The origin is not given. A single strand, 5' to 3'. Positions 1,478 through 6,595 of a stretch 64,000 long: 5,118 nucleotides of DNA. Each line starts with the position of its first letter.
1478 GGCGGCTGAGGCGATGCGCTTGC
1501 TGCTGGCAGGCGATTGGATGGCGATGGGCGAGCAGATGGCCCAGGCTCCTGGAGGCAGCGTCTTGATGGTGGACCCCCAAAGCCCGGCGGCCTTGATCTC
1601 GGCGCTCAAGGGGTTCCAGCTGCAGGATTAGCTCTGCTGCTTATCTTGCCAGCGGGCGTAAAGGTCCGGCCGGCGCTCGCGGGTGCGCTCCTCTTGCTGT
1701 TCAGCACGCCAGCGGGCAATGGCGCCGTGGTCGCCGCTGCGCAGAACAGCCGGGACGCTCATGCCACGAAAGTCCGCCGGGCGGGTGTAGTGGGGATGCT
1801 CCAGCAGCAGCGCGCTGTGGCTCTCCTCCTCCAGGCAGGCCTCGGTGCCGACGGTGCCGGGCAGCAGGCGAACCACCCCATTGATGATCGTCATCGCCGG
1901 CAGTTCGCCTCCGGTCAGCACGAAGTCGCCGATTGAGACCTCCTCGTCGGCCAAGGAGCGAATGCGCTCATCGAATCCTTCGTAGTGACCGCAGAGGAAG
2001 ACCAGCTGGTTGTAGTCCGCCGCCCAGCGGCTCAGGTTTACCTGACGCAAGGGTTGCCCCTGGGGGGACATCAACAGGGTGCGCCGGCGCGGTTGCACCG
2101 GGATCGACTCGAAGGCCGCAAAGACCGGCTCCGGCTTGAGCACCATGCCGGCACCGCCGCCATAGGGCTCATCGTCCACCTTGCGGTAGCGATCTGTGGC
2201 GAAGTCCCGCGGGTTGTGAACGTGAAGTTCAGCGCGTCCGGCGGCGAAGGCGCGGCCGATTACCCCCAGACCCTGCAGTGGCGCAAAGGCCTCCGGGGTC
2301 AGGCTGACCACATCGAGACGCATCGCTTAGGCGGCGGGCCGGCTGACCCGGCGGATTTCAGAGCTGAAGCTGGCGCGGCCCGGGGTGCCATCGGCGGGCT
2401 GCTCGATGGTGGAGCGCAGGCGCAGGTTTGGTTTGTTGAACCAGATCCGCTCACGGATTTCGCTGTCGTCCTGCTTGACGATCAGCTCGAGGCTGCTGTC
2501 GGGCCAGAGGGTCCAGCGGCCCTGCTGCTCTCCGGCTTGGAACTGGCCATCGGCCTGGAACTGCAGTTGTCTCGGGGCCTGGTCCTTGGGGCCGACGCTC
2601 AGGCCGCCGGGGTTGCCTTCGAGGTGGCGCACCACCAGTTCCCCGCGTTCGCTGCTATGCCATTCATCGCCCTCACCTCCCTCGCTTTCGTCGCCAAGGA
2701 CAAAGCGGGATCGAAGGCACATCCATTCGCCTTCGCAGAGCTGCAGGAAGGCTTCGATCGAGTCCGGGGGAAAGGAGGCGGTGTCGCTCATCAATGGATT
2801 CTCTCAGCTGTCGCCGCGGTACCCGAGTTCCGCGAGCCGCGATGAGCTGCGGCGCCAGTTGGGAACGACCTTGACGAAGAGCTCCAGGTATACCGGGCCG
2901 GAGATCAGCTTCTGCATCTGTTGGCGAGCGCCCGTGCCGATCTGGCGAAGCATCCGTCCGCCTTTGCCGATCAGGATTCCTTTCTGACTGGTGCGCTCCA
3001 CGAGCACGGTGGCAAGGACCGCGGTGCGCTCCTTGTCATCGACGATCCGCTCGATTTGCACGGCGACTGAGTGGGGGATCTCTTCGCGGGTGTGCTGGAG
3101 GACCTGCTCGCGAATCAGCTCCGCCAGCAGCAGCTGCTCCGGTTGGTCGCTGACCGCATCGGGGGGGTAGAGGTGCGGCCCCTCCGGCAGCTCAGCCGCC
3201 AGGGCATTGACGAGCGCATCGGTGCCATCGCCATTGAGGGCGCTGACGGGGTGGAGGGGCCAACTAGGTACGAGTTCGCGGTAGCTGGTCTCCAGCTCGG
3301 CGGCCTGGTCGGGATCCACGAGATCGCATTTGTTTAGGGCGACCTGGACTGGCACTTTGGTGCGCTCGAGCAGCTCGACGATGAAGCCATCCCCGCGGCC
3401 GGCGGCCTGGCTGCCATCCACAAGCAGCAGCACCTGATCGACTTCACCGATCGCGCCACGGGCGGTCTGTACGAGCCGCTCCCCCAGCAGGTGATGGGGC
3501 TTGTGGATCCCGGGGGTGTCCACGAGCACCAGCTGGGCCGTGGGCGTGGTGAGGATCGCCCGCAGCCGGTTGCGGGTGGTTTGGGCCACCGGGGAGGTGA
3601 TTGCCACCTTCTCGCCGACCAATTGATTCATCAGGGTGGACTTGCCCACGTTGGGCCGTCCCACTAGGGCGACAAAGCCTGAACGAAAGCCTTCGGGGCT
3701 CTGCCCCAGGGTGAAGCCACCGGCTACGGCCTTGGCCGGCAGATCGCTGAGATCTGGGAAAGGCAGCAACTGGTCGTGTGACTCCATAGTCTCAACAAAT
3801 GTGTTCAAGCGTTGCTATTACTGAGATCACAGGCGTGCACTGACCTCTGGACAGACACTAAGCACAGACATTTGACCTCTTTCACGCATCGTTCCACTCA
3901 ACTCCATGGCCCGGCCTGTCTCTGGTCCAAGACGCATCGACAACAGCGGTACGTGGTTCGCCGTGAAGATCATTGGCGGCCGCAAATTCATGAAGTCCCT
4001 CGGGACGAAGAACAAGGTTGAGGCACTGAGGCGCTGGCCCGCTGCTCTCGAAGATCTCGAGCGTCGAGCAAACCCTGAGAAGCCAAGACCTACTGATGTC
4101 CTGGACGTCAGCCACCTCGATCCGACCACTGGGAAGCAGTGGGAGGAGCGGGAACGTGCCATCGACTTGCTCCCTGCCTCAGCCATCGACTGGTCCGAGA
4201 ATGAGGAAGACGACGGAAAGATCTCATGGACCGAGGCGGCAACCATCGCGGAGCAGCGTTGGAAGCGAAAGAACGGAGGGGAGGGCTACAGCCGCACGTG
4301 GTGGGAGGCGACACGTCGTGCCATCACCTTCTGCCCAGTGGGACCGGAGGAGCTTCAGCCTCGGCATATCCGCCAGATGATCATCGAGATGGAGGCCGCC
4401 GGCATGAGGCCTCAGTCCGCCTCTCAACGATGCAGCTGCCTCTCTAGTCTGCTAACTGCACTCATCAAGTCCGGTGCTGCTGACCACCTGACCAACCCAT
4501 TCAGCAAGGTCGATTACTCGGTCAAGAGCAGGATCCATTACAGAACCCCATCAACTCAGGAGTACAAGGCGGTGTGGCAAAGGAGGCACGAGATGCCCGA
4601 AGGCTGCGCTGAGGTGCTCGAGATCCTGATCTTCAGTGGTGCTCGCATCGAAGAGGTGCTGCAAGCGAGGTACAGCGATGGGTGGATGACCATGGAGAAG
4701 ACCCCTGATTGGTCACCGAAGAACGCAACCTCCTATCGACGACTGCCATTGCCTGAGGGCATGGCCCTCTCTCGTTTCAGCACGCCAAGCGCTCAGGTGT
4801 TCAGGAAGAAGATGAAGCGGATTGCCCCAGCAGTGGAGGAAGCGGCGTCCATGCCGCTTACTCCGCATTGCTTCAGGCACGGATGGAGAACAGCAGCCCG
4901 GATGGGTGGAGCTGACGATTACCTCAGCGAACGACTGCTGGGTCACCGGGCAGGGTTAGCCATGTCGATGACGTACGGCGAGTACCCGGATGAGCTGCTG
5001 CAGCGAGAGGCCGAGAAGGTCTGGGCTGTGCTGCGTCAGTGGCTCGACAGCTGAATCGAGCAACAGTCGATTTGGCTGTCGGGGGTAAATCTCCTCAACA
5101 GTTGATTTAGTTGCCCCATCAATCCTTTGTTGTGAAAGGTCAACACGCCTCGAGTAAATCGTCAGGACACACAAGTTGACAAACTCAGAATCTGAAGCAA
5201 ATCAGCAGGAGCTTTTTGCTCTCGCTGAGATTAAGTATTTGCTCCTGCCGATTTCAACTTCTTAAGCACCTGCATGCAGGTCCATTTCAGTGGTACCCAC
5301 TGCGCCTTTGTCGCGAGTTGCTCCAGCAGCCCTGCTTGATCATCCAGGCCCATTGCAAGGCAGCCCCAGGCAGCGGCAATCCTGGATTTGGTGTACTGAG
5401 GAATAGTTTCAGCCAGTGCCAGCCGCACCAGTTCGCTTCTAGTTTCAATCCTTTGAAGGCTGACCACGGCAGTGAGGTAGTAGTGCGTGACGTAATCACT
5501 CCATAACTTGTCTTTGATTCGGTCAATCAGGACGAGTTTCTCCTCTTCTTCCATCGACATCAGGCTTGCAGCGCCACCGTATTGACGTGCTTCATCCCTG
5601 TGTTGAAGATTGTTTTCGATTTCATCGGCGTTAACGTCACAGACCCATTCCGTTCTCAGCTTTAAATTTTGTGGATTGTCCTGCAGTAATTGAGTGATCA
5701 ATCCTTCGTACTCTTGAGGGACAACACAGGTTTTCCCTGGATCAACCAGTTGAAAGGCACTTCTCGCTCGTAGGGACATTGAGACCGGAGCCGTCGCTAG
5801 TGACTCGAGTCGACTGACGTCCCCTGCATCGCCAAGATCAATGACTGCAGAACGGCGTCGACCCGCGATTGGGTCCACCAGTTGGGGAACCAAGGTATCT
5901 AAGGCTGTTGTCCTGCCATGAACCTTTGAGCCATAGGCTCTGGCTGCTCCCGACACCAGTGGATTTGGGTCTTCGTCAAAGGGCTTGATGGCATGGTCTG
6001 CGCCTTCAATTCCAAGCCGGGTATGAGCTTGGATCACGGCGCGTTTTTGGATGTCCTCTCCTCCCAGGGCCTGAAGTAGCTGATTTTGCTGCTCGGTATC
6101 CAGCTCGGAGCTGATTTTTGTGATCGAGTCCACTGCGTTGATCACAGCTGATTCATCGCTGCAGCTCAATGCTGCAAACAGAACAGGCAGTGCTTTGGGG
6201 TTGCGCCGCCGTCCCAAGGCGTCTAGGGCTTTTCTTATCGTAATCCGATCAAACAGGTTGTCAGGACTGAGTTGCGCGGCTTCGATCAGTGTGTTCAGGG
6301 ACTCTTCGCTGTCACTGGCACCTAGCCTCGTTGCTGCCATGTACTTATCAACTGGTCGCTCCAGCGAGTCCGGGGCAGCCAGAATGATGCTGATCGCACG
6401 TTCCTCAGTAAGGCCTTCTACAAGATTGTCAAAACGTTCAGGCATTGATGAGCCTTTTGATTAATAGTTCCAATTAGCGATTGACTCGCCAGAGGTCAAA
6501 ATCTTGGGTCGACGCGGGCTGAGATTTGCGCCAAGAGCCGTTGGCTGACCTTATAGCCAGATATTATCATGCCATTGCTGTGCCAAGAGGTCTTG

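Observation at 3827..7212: Minimal integrase + mpeZ cassette: a possible mobile single-gene pigment switch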

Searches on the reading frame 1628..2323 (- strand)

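Call 3: search_protein_families(library=pfam, proteins=[window:1628-2323:-])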
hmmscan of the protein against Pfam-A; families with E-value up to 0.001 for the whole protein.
window:1628-2323:- (231 aa): 1 family
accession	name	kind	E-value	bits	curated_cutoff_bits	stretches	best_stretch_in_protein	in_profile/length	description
PF01746.26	tRNA_m1G_MT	-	1.1e-60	205.1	27.3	1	24-219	3-195/195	tRNA (Guanine-1)-methyltransferase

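Call 4: search_protein_families(library=ncbifam, proteins=[window:1628-2323:-])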
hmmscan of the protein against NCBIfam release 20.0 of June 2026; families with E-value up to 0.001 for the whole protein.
window:1628-2323:- (231 aa): 2 families
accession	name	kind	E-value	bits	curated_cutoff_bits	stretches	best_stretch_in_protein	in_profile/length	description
NF000648.1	PRK00026.1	equivalog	1.9e-86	288.8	220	1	1-222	1-221/221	tRNA (guanosine(37)-N1)-methyltransferase TrmD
TIGR00088.1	trmD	equivalog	1.8e-85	285.9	195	1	1-230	1-229/233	tRNA (guanosine(37)-N1)-methyltransferase TrmD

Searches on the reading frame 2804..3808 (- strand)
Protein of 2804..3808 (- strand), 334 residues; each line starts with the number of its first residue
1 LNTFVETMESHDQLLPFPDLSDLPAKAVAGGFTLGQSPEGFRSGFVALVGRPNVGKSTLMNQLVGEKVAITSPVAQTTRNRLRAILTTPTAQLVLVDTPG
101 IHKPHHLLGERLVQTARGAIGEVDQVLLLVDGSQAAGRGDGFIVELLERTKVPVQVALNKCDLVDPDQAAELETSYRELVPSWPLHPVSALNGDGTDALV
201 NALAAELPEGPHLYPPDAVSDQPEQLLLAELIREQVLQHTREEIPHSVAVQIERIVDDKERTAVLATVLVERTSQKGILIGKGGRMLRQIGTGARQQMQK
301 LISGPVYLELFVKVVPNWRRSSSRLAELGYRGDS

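Call 3: search_protein_families(library=pfam, proteins=[window:2804-3808:-])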
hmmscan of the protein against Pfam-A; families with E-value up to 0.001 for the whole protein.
window:2804-3808:- (334 aa): 7 families
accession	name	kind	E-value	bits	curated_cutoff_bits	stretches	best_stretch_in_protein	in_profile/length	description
PF01926.29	MMR_HSR1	-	4.2e-24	85.3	21.9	1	46-160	2-113/113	50S ribosome-binding GTPase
PF07650.23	KH_2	-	1.4e-18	66.9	22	1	243-319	1-78/78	KH domain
PF02421.24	FeoB_N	-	1.3e-13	51.2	27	1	46-202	3-155/156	Ferrous iron transport protein B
PF03193.22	RsgA_GTPase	-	2.9e-11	43.9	30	1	43-104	106-171/174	RsgA GTPase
PF00009.33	GTP_EFTU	-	2.9e-09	37.2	26.5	1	71-208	56-187/188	Elongation factor Tu GTP binding domain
PF00350.29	Dynamin_N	-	3e-08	34.3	27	1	46-79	1-33/168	Dynamin family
PF04548.22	AIG1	-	0.00062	19.6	27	1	47-103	4-61/212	AIG1 family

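Call 4: search_protein_families(library=ncbifam, proteins=[window:2804-3808:-])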
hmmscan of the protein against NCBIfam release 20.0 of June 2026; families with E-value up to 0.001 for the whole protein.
window:2804-3808:- (334 aa): 26 families (the best 25 are shown)
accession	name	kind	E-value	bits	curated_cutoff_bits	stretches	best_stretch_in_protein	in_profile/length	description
NF000908.1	PRK00089.1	equivalog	1.2e-108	362.8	237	1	41-330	1-291/291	GTPase Era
TIGR00436.1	era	equivalog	3.7e-90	301.9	116.25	1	44-313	1-270/270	GTPase Era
TIGR03594.1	GTPase_EngA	equivalog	2.8e-32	112.3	306.7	1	46-211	3-164/432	ribosome biogenesis GTPase Der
NF002828.0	PRK03003.1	equivalog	2.8e-24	85.6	631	1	43-212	40-205/477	ribosome biogenesis GTPase Der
NF003661.0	PRK05291.1-3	equivalog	1.4e-23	84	380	1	38-209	210-372/448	tRNA uridine-5-carboxymethylaminomethyl(34) synthesis GTPase MnmE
TIGR03918.1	GTP_HydF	equivalog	4.8e-22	78.3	325.55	1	45-209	9-169/392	[FeFe] hydrogenase H-cluster maturation GTPase HydF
TIGR00231.1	small_GTP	domain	6.6e-22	78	42.5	1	45-202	5-161/164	GTP-binding protein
NF007071.0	PRK09518.1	equivalog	9.2e-21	74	953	1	43-207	271-431/706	bifunctional cytidylate kinase/GTPase Der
TIGR00450.1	mnmE_trmE_thdF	equivalog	1e-17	64.4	252.6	1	46-251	212-409/446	tRNA uridine-5-carboxymethylaminomethyl(34) synthesis GTPase MnmE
TIGR00437.1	feoB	equivalog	8.8e-13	47.8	315.65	1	50-252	1-200/594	ferrous iron transport protein B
TIGR03596.1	GTPase_YlqF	equivalog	1e-12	48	208.2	1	46-103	121-175/276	ribosome biogenesis GTPase YlqF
TIGR03598.1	GTPase_YsxC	equivalog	2.3e-12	47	124.45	1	46-203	21-185/186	ribosome biogenesis GTP-binding protein YihA/YsxC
TIGR03156.1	GTP_HflX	equivalog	2.7e-12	46.3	216.75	1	46-206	192-350/351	GTPase HflX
NF008955.0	PRK12297.1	equivalog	3.8e-09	36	406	1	46-102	162-218/429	GTPase ObgE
NF008956.1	PRK12299.1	equivalog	4.1e-09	35.8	300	1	46-206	161-324/327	GTPase ObgE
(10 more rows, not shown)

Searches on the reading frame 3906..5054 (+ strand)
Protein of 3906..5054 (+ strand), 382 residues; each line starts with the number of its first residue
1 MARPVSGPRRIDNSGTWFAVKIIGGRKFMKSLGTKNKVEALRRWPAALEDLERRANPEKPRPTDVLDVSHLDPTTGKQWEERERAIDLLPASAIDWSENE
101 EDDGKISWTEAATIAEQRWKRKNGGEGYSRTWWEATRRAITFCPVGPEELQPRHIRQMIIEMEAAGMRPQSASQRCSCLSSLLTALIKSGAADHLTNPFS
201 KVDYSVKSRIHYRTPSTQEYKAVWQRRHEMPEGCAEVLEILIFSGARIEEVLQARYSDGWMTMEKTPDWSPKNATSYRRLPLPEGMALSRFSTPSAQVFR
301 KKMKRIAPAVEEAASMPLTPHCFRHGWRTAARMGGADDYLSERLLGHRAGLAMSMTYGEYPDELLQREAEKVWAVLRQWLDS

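Call 3: search_protein_families(library=pfam, proteins=[window:3906-5054:+])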
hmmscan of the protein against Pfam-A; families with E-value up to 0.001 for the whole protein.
window:3906-5054:+ (382 aa): 1 family
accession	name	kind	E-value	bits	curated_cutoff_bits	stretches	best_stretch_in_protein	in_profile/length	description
PF00589.27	Phage_integrase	-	0.00048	20.4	27.1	0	295-349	106-158/172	Phage integrase family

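Call 4: search_protein_families(library=ncbifam, proteins=[window:3906-5054:+])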
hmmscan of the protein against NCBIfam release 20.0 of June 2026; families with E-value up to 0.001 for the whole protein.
window:3906-5054:+ (382 aa): 4 families
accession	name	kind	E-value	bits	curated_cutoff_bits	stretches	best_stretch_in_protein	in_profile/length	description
NF001399.0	PRK00283.1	subfamily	4.3e-05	22.9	279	0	296-348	221-272/300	tyrosine recombinase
TIGR02224.1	recomb_XerC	equivalog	9.8e-05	21.9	335.15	0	147-257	41-153/295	tyrosine recombinase XerC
TIGR02225.1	recomb_XerD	equivalog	0.00019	20.9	329.6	0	297-349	214-264/290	site-specific tyrosine recombinase XerD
NF040815.2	recomb_XerA_Arch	equivalog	0.0003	20.5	220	0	303-349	200-244/263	site-specific tyrosine recombinase/integron integrase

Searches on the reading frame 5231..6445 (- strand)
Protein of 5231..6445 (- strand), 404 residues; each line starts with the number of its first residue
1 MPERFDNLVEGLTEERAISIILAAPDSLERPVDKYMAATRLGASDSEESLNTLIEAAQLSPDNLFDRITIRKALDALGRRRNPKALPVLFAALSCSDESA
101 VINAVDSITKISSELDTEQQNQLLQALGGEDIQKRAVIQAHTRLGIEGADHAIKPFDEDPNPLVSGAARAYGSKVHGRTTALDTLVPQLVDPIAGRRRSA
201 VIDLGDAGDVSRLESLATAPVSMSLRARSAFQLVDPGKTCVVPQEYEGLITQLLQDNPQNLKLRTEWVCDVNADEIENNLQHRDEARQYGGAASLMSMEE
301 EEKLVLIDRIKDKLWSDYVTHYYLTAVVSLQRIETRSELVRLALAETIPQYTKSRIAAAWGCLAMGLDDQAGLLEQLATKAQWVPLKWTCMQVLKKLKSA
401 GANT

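Call 3: search_protein_families(library=pfam, proteins=[window:5231-6445:-])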
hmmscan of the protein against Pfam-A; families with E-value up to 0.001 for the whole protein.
window:5231-6445:- (404 aa): 1 family
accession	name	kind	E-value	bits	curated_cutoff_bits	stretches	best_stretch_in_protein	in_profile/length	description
PF13646.12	HEAT_2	-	1.5e-08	35.2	27.7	1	69-130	16-74/88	HEAT repeats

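Call 4: search_protein_families(library=ncbifam, proteins=[window:5231-6445:-])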
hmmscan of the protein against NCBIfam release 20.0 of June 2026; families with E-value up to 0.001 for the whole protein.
window:5231-6445:- (404 aa): 2 families
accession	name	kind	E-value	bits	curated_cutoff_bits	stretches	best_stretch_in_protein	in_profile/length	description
NF058505.1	phyc_lyase_CpeY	equivalog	4.8e-52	176.9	600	1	1-400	1-400/419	C-phycoerythrin alpha-cysteine-82 phycoerythrobilin lyase CpeY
NF058502.1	phyc_lyase_CpcE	equivalog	1.9e-07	30.9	330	1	34-226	19-225/260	C-phycocyanin alpha-cysteine-84 phycocyanobilin lyase subunit CpcE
